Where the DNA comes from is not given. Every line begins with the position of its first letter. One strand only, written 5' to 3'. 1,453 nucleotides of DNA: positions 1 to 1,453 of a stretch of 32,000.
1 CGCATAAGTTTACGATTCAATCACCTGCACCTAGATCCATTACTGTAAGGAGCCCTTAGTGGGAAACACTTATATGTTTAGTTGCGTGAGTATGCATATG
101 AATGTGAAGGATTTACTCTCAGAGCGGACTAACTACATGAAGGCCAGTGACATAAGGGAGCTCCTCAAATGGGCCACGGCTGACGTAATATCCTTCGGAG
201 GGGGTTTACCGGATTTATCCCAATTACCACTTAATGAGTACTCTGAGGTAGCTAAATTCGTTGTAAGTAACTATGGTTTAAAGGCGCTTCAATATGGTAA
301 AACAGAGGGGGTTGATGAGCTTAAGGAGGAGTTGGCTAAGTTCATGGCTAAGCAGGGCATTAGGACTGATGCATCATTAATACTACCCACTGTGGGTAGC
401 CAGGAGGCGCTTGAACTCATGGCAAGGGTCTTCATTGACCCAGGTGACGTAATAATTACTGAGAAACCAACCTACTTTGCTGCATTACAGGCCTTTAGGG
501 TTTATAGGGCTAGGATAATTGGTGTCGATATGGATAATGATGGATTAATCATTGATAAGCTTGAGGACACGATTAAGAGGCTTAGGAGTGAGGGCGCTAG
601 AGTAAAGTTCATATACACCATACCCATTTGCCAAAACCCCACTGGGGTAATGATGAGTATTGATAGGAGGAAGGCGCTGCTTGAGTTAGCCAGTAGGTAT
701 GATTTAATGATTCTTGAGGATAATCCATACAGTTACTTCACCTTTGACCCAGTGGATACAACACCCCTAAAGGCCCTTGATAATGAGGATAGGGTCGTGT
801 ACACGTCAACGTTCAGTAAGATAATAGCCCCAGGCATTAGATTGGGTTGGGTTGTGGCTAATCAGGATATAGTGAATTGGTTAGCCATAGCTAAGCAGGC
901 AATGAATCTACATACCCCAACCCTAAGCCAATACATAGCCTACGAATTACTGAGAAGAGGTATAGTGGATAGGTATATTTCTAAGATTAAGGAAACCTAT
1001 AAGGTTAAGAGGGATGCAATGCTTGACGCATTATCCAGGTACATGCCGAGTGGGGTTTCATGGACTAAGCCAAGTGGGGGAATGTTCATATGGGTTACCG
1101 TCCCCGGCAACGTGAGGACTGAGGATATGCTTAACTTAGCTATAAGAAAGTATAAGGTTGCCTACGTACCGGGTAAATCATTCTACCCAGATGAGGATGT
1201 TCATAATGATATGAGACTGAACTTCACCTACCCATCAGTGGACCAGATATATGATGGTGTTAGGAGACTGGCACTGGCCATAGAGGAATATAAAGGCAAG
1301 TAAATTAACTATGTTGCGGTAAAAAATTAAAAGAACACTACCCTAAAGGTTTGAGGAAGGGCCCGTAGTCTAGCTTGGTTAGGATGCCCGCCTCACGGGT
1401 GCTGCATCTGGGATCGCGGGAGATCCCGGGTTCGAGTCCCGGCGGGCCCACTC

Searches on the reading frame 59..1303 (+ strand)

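Call 10: search_protein_families(library=pfam, proteins=[window:59-1303:+])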
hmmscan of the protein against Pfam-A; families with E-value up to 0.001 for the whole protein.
window:59-1303:+ (414 aa): 3 families
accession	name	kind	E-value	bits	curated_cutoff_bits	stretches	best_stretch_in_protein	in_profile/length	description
PF00155.27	Aminotran_1_2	-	2.9e-43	148.9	19.7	1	75-389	34-346/361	Aminotransferase class I and II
PF12897.13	Asp_aminotransf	-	1.5e-13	50.8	27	1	136-408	131-409/421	Aspartate amino-transferase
PF01041.23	DegT_DnrJ_EryC1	-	0.00033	20.4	19.8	1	117-222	51-146/360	DegT/DnrJ/EryC1/StrS aminotransferase family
